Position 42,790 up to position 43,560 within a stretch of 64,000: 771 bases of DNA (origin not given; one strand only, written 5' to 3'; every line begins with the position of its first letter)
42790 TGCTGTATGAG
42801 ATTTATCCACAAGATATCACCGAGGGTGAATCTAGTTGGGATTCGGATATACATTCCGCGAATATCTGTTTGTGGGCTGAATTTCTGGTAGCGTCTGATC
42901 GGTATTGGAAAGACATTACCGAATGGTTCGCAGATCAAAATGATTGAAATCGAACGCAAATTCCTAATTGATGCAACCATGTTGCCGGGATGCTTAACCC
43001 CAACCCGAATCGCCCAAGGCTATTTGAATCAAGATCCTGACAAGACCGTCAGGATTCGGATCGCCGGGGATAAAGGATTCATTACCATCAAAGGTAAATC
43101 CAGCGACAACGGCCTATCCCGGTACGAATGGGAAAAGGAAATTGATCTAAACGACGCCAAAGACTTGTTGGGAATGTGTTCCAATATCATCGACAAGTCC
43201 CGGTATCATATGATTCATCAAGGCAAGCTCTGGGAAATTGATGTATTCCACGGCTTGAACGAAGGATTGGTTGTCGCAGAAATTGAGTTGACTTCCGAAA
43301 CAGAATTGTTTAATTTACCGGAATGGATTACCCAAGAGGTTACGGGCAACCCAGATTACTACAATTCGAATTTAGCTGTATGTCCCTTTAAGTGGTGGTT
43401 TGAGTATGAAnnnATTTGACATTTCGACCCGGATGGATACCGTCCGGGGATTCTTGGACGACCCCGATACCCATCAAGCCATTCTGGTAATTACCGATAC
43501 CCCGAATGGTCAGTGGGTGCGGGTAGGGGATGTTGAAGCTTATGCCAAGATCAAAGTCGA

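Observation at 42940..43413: CYTH (triphosphate tunnel metalloenzyme) domain protein in a phage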

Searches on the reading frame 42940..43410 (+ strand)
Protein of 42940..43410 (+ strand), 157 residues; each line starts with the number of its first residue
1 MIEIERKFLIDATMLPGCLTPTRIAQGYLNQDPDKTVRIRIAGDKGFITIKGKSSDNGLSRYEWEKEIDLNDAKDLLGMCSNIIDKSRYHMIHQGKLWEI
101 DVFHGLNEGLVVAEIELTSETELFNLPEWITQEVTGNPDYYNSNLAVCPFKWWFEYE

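Call 3: search_protein_families(library=pfam, proteins=[window:42940-43410:+], max_evalue=1)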
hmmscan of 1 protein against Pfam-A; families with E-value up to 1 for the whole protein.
window:42940-43410:+ (157 aa): 1 family
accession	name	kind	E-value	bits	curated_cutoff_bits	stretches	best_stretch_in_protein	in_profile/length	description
PF01928.26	CYTH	-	6.5e-13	49.3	23.2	1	1-133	1-159/179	CYTH domain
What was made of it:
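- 42940..43413 (+): CYTH / triphosphate tunnel metalloenzyme gene, 157 aa, single domain, NeuTTM type. Pfam CYTH E 6.5e-13 (call 3).
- On CYTH / triphosphate tunnel metalloenzyme superfamily (Pfam PF01928): 49.3 bits against a 23.2-bit cut-off, E 6.5e-13, residues 1-133 (call 3).
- On Cet1-like RNA triphosphatase (PF02940): Only PF01928 was found at E<=1 (call 3).
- On YgiF-type CYTH-CHAD proteins: The protein is a 157-aa single domain with no second Pfam domain (call 3).
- Pfam CYTH is above its cut-off (call 3). There is no Pfam mRNA_triPase hit; only CYTH was found (call 3).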

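Call 4: search_protein_families(library=ncbifam, proteins=[window:42940-43410:+], max_evalue=1)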
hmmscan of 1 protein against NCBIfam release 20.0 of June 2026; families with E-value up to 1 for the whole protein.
window:42940-43410:+ (157 aa): 1 family
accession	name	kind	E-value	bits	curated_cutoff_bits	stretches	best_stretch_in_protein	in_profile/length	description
TIGR00318.1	cyaB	equivalog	0.022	14.6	57.95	1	33-91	48-101/174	class IV adenylate cyclase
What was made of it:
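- On Class IV adenylate cyclase (CyaB, TIGR00318): 14.6 bits against 57.95 (call 4).
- TIGR00318 scores 14.6 bits against a 57.95-bit cut-off (call 4).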

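Call 5: search_protein_families(library=phrogs, proteins=[window:42940-43410:+], max_evalue=1)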
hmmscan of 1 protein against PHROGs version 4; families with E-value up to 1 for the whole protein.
window:42940-43410:+ (157 aa): 1 family
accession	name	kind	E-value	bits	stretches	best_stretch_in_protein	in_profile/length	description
phrog_6660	-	unknown function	1.5e-18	68.3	1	2-145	3-149/157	-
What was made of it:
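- Checked: Pfam CYTH PF01928 scores E 6.5e-13, 49.3 bits against a 23.2-bit cut-off (call 3). phrog_6660 scores E 1.5e-18 (call 5).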

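Call 6: search_solved_structures(query=window:42940-43410:+, max_evalue=1, show_alignments=3)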
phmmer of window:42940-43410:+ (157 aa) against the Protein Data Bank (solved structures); distinct sequences matched with E-value up to 1: 2.
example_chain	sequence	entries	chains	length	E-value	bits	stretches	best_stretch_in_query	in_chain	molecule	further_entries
2fbl_A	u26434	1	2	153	1.7e-17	66.8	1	1-147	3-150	hypothetical protein NE1496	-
3typ_A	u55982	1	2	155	2.9e-17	66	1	2-147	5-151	Uncharacterized protein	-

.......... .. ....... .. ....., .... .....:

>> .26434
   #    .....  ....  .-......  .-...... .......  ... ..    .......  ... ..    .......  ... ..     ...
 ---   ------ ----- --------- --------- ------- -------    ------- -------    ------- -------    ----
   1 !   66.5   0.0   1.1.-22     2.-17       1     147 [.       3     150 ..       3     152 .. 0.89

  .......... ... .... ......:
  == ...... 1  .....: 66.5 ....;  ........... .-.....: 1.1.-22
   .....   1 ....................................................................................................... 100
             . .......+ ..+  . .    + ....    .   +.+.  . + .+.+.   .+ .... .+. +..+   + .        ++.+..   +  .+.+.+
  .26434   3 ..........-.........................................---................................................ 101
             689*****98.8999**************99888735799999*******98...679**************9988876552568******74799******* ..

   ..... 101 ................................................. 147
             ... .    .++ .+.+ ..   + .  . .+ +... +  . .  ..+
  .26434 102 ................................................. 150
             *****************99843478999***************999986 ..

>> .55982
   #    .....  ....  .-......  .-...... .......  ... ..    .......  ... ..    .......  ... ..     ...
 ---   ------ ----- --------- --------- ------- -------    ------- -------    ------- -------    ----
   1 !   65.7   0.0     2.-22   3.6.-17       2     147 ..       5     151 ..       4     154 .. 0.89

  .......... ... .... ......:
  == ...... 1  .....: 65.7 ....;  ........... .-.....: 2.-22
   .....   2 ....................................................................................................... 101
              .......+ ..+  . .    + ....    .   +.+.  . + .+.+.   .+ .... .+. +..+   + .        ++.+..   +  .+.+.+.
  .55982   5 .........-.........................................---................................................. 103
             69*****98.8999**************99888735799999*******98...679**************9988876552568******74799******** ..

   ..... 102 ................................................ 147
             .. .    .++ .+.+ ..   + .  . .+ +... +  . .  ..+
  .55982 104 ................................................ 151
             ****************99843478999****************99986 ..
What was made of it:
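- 43021..43023 (+): Y28, equivalent to NeuTTM Tyr-28 of the proposed catalytic dyad. Alignment to 2fbl (call 6).
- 43195..43203 (+): K86-S-R88: basic tunnel residues. Aligned to K/R of NeuTTM 'EKTRY' (call 6).
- Checked: PDB 2fbl/3typ scores E 1.7e-17 over residues 1-147 (call 6).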

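Call 8: search_dna_similar(query=window:42940-43410:+, collection=phages, mode=protein, max_rows=40, rows=spread)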
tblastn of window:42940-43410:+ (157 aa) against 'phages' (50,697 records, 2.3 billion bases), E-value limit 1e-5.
Records with a match: 37; places in all: 37; records where one place covers at least 80% of the query: 37.
Best place of each record, by identity: <60% 37.
By first word of the organism name: Bacteriophage 13; uncultured 6; Vibrio 5; Xanthomonas 5; Brevundimonas 4; Pseudomonas 2; Erwinia 1; Aeromonas 1.
By host as written in the record: - 23; Xanthomonas hortorum pv. vitians CFBP8640 3; Brevundimonas pondensis LVF1 3; Pseudomonas poae Z9_5 1; Pseudomonas syringae 1; Erwinia sp. YA1 1; Xanthomonas sp. Q 1; Vibrio cyclitrophicus 1; and 3 more.
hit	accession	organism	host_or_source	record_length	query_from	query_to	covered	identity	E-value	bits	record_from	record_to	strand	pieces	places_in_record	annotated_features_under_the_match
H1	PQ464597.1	Pseudomonas phage Milchi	Pseudomonas poae Z9_5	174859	2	153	97%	57.0%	3e-53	186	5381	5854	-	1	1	hypothetical protein (x2)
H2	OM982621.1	Pseudomonas phage Astolliot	Pseudomonas syringae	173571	1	153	97%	56.0%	2e-53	186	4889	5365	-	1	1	CYTH domain-containing protein | hypothetical protein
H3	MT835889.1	Bacteriophage sp.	human fecal samples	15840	3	153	96%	51.3%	1e-43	158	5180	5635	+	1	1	record has no annotation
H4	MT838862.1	Bacteriophage sp.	human fecal samples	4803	3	153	96%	50.7%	2e-43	157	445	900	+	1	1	record has no annotation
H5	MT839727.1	Bacteriophage sp.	human fecal samples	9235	3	153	96%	50.7%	4e-41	150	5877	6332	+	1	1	record has no annotation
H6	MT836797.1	Bacteriophage sp.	human fecal samples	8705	2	153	97%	48.7%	3e-36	137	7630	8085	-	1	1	record has no annotation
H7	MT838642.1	Bacteriophage sp.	human fecal samples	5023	3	153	96%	49.0%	1e-39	147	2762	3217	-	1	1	record has no annotation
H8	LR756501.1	uncultured phage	metagenomic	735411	2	153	97%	45.9%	4e-27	111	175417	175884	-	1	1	record has no annotation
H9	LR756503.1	uncultured phage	metagenomic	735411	2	153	97%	45.9%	4e-27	111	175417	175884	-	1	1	record has no annotation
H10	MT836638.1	Bacteriophage sp.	human fecal samples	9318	2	153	97%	44.5%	1e-35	135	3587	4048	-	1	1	record has no annotation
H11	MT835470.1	Bacteriophage sp.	human fecal samples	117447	1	153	97%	44.2%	1e-30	121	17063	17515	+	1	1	record has no annotation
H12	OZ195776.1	Vibrio phage D479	Seawater and oysters mix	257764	1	149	95%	44.7%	2e-29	117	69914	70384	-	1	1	hypothetical protein (x2)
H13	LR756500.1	uncultured phage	metagenomic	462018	2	153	97%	42.9%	9e-29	115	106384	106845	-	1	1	record has no annotation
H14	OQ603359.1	Erwinia phage Ep032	Erwinia sp. YA1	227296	2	146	92%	43.8%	1e-25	107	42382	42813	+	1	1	record has no annotation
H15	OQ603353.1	Xanthomonas phage Ep026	Xanthomonas sp. Q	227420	2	146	92%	43.8%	1e-25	107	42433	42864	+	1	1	record has no annotation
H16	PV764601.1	Xanthomonas phage PhiXhv-12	Xanthomonas hortorum pv. vitians ...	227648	2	146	92%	43.8%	1e-25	107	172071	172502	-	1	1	inorganic triphosphatase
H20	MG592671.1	Vibrio phage 2.275.O._10N.286.54.E11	Vibrio cyclitrophicus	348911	1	153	97%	39.8%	5e-21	94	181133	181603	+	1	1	CYTH domain protein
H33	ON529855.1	Brevundimonas phage vB_BpoS-Domovoi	Brevundimonas pondensis EIF1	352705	2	146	92%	31.9%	3e-8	57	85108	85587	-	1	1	inorganic triphosphatase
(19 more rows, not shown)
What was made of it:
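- Some GenBank phage homologues are already annotated 'inorganic triphosphatase' (call 8).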

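Call 15: find_homologous_proteins(query=window:42940-43410:+)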
Query window:42940-43410:+ (157 aa): 5901 proteins with E <= 0.001 among 5915 candidates; the best 120 are listed.
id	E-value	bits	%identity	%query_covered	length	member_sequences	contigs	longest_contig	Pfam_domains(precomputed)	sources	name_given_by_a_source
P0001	3.0e-104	364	100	100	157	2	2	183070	PF01928.27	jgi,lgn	jgi:CYTH domain-containing protein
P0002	1.2e-87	310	85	99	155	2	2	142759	PF01928.27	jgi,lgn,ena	-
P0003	1.2e-84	300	83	99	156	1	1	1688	PF01928.27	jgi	-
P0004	1.0e-83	297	82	99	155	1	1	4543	PF01928.27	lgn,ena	-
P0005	1.5e-80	287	81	98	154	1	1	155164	PF01928.27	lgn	-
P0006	3.6e-74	266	75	97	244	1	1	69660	PF01928.27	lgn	-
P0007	1.5e-71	257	70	99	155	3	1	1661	PF01928.27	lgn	-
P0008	2.3e-69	250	72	97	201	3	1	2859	PF01928.27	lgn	-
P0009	1.1e-66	241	75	92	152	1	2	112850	PF01928.27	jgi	jgi:adenylate cyclase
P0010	6.7e-65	236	75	92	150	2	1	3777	PF01928.27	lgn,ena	-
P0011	4.4e-64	233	64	98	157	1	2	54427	PF01928.27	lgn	-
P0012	5.6e-63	229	69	96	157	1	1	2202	PF01928.27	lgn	-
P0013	1.3e-61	225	65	97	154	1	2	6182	PF01928.27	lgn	-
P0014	2.9e-60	221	67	92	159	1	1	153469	PF01928.27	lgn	-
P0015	1.7e-58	215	63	97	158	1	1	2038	PF01928.27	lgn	-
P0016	7.1e-58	213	63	97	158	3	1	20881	PF01928.27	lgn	-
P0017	3.8e-57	210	62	97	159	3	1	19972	PF01928.27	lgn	-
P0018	1.2e-55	205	61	97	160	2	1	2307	PF01928.27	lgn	-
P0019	1.6e-54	202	61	97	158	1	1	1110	PF01928.27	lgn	-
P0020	3.2e-54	201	60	97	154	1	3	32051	PF01928.27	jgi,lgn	jgi:CYTH domain-containing protein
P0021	9.6e-54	199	60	98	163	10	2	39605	PF01928.27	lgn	-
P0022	2.4e-53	198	59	97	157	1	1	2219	PF01928.27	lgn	-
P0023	3.4e-52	194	59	97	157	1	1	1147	PF01928.27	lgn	-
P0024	4.0e-52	194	60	98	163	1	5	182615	PF01928.27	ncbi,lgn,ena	ncbi:CYTH domain protein [compost metagenome]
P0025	7.2e-52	193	59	97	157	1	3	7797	PF01928.27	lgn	-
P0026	1.8e-51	192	61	97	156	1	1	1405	PF01928.27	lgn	-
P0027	2.2e-51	192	57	97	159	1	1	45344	PF01928.27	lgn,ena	-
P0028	3.7e-51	191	57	98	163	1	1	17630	PF01928.27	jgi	jgi:CYTH domain-containing protein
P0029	5.7e-51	190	60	97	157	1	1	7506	PF01928.27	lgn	-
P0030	1.4e-50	189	56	97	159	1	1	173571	PF01928.27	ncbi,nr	ncbi:CYTH domain-containing protein [Pseudomonas phage Astolliot]|nr:CYTH domain-containing protein 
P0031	1.4e-50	189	59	97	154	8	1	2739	PF01928.27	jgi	jgi:adenylate cyclase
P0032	2.4e-50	188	57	97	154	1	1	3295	PF01928.27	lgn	-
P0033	2.8e-50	188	60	97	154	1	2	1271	PF01928.27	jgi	-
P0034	3.2e-50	188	56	97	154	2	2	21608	PF01928.27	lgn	-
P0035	6.6e-50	187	58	97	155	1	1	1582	PF01928.27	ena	-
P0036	7.9e-50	187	58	97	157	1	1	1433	PF01928.27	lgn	-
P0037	9.6e-50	186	56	97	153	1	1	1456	PF01928.27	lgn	-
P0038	9.7e-50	186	58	98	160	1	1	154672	PF01928.27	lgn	-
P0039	9.7e-50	186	57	97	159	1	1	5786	PF01928.27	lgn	-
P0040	1.0e-49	186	59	97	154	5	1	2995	PF01928.27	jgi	jgi:adenylate cyclase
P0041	1.8e-49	185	57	97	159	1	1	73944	PF01928.27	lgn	-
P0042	1.9e-49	185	59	97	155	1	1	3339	PF01928.27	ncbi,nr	ncbi:MAG: CYTH domain-containing protein [Bacteroidales bacterium]|nr:CYTH domain-containing protein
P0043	2.1e-49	185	60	97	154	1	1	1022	PF01928.27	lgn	-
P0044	2.4e-49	185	61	96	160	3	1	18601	PF01928.27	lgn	-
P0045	6.3e-49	184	55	97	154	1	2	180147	PF01928.27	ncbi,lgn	ncbi:MAG: CYTH domain-containing protein [Nonlabens sp.]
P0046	6.3e-49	184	58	97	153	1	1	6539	PF01928.27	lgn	-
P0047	7.0e-49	184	57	97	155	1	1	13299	PF01928.27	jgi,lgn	-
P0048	1.1e-48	183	57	97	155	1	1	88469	PF01928.27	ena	-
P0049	1.1e-48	183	55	97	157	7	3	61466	PF01928.27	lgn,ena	-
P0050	1.1e-48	183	55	97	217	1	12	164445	PF01928.27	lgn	-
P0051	1.2e-48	183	58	97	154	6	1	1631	PF01928.27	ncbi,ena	-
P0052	1.2e-48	183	57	97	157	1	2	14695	PF01928.27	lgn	-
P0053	1.3e-48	183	56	97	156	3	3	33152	PF01928.27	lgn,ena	-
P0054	1.6e-48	182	55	97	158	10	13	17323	PF01928.27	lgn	-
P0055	2.0e-48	182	55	97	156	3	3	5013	PF01928.27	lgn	-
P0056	2.4e-48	182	57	97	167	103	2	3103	PF01928.27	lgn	-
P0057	3.1e-48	181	57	97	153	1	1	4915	PF01928.27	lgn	-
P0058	4.4e-48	181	57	97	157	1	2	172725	PF01928.27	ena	-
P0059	4.5e-48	181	55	97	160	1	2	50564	PF01928.27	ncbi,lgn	-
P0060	4.6e-48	181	55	97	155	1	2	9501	PF01928.27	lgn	-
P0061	5.3e-48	181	56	97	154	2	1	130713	PF01928.27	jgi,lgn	jgi:CYTH domain-containing protein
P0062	6.2e-48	180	55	97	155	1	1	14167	PF01928.27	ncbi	ncbi:MAG: CYTH domain-containing protein [Maribacter sp.]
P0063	7.0e-48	180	54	97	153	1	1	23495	PF01928.27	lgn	-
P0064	8.3e-48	180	54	97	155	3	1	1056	PF01928.27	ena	-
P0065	8.7e-48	180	55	97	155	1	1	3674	PF01928.27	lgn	-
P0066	9.6e-48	180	56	97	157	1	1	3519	PF01928.27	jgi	-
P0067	9.8e-48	180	56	96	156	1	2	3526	PF01928.27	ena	-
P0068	1.1e-47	180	55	97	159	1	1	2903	PF01928.27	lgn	-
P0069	1.3e-47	179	58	96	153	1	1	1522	PF01928.27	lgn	-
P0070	1.5e-47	179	56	95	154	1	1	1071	PF01928.27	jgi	jgi:adenylate cyclase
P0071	1.6e-47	179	55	96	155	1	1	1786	PF01928.27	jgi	jgi:adenylate cyclase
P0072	1.7e-47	179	56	97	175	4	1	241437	PF01928.27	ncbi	-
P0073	2.0e-47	179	58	97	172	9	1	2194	PF01928.27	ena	-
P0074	2.1e-47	179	57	97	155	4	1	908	PF01928.27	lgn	-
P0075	2.2e-47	179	57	97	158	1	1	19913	PF01928.27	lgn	-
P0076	2.8e-47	178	55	97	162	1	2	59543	PF01928.27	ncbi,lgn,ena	-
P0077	3.0e-47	178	54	97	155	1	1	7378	PF01928.27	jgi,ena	jgi:adenylate cyclase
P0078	3.0e-47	178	56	97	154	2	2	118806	PF01928.27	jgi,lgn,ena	-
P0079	3.3e-47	178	56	97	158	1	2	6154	PF01928.27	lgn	-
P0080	3.8e-47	178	57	96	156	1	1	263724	PF01928.27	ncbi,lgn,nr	ncbi:MAG: CYTH domain-containing protein [Paludibacter sp.]|nr:CYTH domain-containing protein [Palud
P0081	3.8e-47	178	55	97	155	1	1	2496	PF01928.27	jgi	jgi:adenylate cyclase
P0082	4.2e-47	178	54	97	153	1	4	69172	PF01928.27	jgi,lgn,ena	-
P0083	4.2e-47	178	54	97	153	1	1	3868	PF01928.27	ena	-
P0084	4.3e-47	178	53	97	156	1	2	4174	PF01928.27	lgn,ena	-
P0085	4.4e-47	178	55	97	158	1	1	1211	PF01928.27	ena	-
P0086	4.9e-47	178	55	97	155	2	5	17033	PF01928.27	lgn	-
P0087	5.2e-47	177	53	97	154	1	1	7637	PF01928.27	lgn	-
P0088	5.8e-47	177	56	97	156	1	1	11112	PF01928.27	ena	-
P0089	5.8e-47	177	56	97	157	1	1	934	PF01928.27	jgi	-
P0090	6.1e-47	177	55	97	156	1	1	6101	PF01928.27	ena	-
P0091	6.2e-47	177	55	96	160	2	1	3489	PF01928.27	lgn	-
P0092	6.4e-47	177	55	97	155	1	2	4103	PF01928.27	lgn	-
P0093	7.0e-47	177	55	97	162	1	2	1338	PF01928.27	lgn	-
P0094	7.1e-47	177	55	97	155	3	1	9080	PF01928.27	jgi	jgi:adenylate cyclase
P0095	7.4e-47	177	55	97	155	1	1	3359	PF01928.27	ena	-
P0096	7.4e-47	177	56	97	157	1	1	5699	PF01928.27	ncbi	-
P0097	8.1e-47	177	55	97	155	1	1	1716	PF01928.27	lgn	-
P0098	8.1e-47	177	54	97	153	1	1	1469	PF01928.27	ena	-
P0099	8.7e-47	177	55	97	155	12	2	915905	PF01928.27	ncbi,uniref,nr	ncbi:CYTH domain-containing protein [Flavobacterium turcicum]|uniref:CYTH domain-containing protein 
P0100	8.8e-47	177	55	97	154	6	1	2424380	PF01928.27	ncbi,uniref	ncbi:CYTH domain-containing protein [Nonlabens sp. Asnod3-H03]|uniref:CYTH domain-containing protein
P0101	8.9e-47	177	54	97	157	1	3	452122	PF01928.27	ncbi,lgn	-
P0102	9.1e-47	177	55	96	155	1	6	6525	PF01928.27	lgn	-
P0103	9.1e-47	177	55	96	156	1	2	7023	PF01928.27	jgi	-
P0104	9.2e-47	177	55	96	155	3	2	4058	PF01928.27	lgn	-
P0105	9.2e-47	177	53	97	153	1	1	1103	PF01928.27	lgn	-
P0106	9.5e-47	177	56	97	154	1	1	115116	PF01928.27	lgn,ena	-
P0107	9.8e-47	177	54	97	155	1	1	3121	PF01928.27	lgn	-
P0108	1.0e-46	177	55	97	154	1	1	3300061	PF01928.27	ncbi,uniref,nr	ncbi:adenylate cyclase [Nonlabens arenilitoris]|uniref:Adenylate cyclase n=1 Tax=Nonlabens arenilito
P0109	1.1e-46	176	54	97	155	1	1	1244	PF01928.27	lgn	-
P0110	1.2e-46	176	57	97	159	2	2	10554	PF01928.27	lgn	-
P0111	1.2e-46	176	54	97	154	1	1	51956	PF01928.27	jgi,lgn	jgi:CYTH domain-containing protein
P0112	1.2e-46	176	55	96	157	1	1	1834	PF01928.27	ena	-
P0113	1.3e-46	176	57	97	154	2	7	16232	PF01928.27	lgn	-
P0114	1.3e-46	176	55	97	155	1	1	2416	PF01928.27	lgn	-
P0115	1.4e-46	176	57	96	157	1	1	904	PF01928.27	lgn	-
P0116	1.5e-46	176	54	97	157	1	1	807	PF01928.27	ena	-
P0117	1.5e-46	176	55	97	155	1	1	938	PF01928.27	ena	-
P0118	1.5e-46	176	59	96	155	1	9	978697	PF01928.27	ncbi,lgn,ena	-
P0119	1.6e-46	176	56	96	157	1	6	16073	PF01928.27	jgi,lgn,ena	-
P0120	1.7e-46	176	54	97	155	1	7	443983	PF01928.27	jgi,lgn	jgi:adenylate cyclase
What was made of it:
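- Several metagenome sources label homologues 'adenylate cyclase' (call 15).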

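Call 17: find_encoding_contigs(protein=P0001, flank=6000, max_places=3)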
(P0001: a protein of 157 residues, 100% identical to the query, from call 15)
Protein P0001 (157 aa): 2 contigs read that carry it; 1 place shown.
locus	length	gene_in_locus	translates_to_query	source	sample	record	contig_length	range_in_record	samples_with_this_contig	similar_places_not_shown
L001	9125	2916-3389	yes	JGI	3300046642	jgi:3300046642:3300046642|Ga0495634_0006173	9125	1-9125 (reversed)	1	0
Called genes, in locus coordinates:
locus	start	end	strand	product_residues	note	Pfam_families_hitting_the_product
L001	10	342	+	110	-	-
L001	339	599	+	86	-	-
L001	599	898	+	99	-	-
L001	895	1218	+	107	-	-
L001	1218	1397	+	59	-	-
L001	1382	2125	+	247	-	-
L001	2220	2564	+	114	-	-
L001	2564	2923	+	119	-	-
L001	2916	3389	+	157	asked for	PF01928:CYTH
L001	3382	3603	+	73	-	-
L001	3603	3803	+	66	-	-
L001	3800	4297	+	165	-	-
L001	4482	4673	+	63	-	-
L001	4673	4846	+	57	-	PF14354:Lar_restr_allev (weak)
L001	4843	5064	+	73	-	-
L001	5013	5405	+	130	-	-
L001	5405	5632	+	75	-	-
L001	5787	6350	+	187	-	-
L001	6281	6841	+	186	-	-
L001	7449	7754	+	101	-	-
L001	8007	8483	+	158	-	-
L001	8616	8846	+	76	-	-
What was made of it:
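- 42588..42947 (+): Upstream 119-aa gene of unknown function. Its stop overlaps the CYTH start by 8 nt (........). It is a neighbour, not a conserved partner. Gene call on the identical contig L001 (call 17).
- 43406..43627 (+): Downstream 73-aa gene of unknown function. Its ATG overlaps the CYTH 3' end by 8 nt. It is a paralogue of 40919-41242. Gene call on L001 (call 17).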

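Call 18: find_encoding_contigs(protein=P0002, flank=6000, max_places=3)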
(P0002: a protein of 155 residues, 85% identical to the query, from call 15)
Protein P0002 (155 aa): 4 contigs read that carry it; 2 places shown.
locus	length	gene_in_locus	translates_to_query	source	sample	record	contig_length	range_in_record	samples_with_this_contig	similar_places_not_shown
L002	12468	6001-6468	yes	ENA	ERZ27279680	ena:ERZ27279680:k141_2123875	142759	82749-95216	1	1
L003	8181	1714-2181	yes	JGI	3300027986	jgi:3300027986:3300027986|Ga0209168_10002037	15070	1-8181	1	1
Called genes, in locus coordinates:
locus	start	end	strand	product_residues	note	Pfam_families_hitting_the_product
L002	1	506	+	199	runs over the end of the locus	-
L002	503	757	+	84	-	-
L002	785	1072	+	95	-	-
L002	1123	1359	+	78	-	-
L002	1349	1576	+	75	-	-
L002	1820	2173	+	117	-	PF20274:cREC_REC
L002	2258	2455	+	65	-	-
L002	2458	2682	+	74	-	-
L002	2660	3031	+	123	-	-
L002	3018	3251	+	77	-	-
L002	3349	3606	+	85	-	-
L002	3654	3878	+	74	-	-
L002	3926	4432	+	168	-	-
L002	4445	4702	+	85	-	-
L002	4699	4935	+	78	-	-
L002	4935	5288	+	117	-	-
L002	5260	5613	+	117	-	-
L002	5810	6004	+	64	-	-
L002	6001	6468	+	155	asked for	PF01928:CYTH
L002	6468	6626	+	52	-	-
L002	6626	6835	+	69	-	-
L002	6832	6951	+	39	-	-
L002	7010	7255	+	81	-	-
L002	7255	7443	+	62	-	-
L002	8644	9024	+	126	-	-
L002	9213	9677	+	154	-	-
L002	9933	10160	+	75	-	-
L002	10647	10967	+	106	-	-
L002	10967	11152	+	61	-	-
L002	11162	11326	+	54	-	-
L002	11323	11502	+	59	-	-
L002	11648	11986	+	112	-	-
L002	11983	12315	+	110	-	-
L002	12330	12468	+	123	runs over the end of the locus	-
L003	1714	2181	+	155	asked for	PF01928:CYTH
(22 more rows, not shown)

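Call 19: find_encoding_contigs(protein=P0005, flank=6000, max_places=3)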
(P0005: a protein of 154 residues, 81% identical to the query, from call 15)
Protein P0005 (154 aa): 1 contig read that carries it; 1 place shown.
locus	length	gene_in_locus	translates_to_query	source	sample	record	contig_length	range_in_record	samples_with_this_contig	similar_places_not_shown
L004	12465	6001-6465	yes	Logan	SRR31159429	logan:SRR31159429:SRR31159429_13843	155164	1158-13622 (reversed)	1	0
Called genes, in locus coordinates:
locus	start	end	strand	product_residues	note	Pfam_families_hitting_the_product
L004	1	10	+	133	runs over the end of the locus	-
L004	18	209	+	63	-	-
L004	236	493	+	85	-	-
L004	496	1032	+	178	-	-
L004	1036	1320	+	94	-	-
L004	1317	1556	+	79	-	-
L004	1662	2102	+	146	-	-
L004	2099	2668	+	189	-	-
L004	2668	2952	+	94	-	-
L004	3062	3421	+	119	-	-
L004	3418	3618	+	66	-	-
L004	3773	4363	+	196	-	-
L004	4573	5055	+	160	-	-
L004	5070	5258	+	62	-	-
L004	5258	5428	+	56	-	-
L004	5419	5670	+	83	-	-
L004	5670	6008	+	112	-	-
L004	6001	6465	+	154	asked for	PF01928:CYTH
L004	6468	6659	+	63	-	-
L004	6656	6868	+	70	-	-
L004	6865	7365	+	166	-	-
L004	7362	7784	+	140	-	-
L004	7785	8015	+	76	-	-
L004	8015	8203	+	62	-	-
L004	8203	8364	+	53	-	-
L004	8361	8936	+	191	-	-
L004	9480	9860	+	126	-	-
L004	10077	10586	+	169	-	-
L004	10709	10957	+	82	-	-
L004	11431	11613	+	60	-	-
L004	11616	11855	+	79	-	-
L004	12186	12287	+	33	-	-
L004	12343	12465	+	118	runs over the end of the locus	-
